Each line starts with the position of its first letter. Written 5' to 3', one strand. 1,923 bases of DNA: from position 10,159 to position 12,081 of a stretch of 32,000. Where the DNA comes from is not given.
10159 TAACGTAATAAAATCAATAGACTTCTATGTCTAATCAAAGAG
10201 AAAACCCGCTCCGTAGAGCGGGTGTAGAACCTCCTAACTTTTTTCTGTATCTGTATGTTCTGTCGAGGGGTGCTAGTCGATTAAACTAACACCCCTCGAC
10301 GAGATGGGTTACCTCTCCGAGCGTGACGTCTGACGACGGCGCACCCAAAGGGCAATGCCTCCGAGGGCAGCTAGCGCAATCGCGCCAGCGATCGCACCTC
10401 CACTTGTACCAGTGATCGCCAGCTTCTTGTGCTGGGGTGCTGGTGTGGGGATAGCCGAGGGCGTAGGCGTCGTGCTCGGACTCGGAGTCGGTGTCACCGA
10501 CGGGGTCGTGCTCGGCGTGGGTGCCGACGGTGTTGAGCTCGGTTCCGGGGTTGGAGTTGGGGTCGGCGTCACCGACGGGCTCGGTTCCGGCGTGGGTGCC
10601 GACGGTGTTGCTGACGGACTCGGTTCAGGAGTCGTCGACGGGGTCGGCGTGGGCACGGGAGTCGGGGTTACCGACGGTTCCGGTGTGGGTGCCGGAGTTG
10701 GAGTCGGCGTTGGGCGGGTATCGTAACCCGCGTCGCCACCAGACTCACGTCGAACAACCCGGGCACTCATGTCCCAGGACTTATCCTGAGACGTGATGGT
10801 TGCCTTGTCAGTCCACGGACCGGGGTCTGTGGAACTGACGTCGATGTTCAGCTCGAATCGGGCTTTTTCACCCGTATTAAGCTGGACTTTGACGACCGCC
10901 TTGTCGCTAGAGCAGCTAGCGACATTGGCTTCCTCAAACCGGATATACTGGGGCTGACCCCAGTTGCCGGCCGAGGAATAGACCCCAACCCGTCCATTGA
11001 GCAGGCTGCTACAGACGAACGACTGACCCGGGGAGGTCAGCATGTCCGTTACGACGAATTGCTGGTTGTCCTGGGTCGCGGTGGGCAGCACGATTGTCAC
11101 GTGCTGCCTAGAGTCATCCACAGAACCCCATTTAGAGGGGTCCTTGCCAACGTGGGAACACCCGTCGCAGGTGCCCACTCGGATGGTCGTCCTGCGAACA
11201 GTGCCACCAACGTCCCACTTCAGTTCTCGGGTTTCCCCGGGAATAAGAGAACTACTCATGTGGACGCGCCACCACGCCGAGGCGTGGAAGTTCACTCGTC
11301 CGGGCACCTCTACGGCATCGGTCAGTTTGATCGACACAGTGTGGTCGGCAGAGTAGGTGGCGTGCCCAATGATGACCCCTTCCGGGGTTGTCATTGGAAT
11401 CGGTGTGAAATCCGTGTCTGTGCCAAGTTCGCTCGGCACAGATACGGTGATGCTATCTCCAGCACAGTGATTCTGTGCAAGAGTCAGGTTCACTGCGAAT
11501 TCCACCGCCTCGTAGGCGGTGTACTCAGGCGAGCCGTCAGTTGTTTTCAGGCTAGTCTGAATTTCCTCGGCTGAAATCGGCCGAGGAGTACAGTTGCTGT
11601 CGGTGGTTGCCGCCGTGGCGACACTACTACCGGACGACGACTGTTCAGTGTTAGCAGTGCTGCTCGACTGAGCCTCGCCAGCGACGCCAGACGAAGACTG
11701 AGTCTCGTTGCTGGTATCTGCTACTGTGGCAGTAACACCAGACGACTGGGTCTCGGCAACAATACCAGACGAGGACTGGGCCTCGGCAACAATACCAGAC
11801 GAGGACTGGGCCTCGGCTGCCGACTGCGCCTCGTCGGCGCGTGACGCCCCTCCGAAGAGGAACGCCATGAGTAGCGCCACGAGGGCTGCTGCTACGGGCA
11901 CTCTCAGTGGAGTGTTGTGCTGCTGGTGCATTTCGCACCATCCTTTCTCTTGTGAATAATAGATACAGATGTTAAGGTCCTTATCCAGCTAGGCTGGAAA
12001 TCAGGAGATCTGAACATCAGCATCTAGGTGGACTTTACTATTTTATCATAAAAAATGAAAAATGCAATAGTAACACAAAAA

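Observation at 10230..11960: G+C-rich LAxTG-anchored adhesin wedged between rplA and rplJ: candidate actinobacterium-derived surface protein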

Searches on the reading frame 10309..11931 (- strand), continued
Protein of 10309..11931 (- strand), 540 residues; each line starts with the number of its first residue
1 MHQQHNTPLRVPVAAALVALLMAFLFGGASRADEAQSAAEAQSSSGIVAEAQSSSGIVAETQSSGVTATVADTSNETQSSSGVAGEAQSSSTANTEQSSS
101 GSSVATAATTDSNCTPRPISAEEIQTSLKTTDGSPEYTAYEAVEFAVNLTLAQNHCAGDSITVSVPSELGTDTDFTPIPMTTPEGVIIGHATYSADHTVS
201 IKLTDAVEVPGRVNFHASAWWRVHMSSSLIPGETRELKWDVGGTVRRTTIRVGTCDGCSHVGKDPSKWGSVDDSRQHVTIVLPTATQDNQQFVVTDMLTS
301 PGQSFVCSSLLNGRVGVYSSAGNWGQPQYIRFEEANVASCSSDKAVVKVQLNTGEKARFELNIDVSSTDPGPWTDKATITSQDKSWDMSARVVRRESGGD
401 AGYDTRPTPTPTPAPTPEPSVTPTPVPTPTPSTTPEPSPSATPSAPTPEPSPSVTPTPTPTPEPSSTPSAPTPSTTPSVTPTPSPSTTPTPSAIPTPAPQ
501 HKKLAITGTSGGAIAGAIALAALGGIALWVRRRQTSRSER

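Call 89: find_homologous_proteins(query=P0127, max_evalue=1e-10)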
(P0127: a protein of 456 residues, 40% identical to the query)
Query P0127 (456 aa): 696 proteins with E <= 1e-10 among 8000 candidates; the best 120 are listed.
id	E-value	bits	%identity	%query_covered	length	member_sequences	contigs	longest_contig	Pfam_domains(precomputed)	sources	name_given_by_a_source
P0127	1.8e-287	971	100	100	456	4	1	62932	PF17961.8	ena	-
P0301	4.1e-254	861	82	100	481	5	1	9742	PF17961.8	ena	-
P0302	1.9e-63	233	33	77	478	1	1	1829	-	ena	-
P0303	8.0e-63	231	34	74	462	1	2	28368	PF05887.17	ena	-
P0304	8.5e-63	231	32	77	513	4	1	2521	PF17961.8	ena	-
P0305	2.1e-62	230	33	74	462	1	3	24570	PF05887.17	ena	-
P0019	3.3e-62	229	35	76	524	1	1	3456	PF17961.8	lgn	-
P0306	6.1e-62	228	36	75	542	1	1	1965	-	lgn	-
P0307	1.1e-61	227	35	75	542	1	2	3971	-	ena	-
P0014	1.1e-61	227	34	76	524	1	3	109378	PF17961.8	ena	-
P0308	1.1e-61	227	35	75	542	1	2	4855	-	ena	-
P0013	1.1e-61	227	34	76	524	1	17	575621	PF17961.8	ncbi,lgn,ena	-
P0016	1.1e-61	227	36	72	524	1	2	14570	PF17961.8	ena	-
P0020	1.4e-61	227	34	76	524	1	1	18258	PF17961.8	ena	-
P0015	1.4e-61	227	36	70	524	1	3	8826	PF17961.8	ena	-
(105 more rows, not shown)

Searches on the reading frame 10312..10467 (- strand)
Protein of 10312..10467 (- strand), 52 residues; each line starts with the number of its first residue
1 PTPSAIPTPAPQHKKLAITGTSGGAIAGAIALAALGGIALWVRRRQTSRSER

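Call 91: search_protein_families(library=ncbifam, proteins=[window:10312-10467:-], max_evalue=10)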
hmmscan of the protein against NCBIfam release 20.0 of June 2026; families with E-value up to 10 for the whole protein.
seq(52 aa): 12 families
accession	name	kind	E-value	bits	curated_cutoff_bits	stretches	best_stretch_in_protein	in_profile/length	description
TIGR03901.2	MYXO-CTERM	domain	0.004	17.5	20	1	22-45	8-32/34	MYXO-CTERM sorting domain-containing protein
TIGR01167.1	LPXTG_anchor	domain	0.0055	17.3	15.9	1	16-45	2-31/34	LPXTG cell wall anchor domain-containing protein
NF038356.1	actino_DLW39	hypoth_equivalog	0.0086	15.9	24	1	14-47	1-23/38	DLW-39 family protein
NF051874.1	PVV_CTERM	equivalog_domain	0.019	14.7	27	1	25-48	11-35/38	PVV-CTERM domain-containing choice-of-anchor G protein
NF041738.1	GG_III-CTERM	domain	0.029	14.2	22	1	24-46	5-27/28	GGIII-like transmembrane region-containing protein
NF040681.2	GPS-CTERM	domain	0.042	14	28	1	27-46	8-27/28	GPS-CTERM domain-containing protein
TIGR04126.1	PGF_CTERM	domain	0.062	13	24.5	1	29-46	11-28/28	PGF-CTERM sorting domain-containing protein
NF033761.1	gliding_GltJ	equivalog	0.091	11.8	450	1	6-51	358-402/671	adventurous gliding motility protein GltJ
NF058571.1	GVDTG_CTERM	domain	0.11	12.8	29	1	22-45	20-44/44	GVDTG sorting domain-containing protein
TIGR04145.2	Firmicu_CTERM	equivalog_domain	0.16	11.8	50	1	12-46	154-188/191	Firmicu-CTERM sorting domain-containing protein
NF058582.1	Microco_LAVTG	domain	0.24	11.6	27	1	16-46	2-34/34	LAVTG motif-containing sortase-dependent surface protein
TIGR03382.1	GC_trans_RRR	domain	0.56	10.9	15.85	1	21-45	4-27/27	MYXO-CTERM sorting domain-containing protein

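Call 92: search_protein_families(library=pfam, proteins=[window:10312-10467:-], max_evalue=10)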
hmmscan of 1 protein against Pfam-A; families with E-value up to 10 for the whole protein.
seq(52 aa): 2 families
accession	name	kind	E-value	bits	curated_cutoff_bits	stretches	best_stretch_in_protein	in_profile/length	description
PF00746.26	Gram_pos_anchor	-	0.15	12.5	20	1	19-46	12-40/43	LPXTG cell wall anchor motif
PF07589.16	PEP-CTERM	-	0.56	10.8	20.7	1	29-45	7-24/24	PEP-CTERM motif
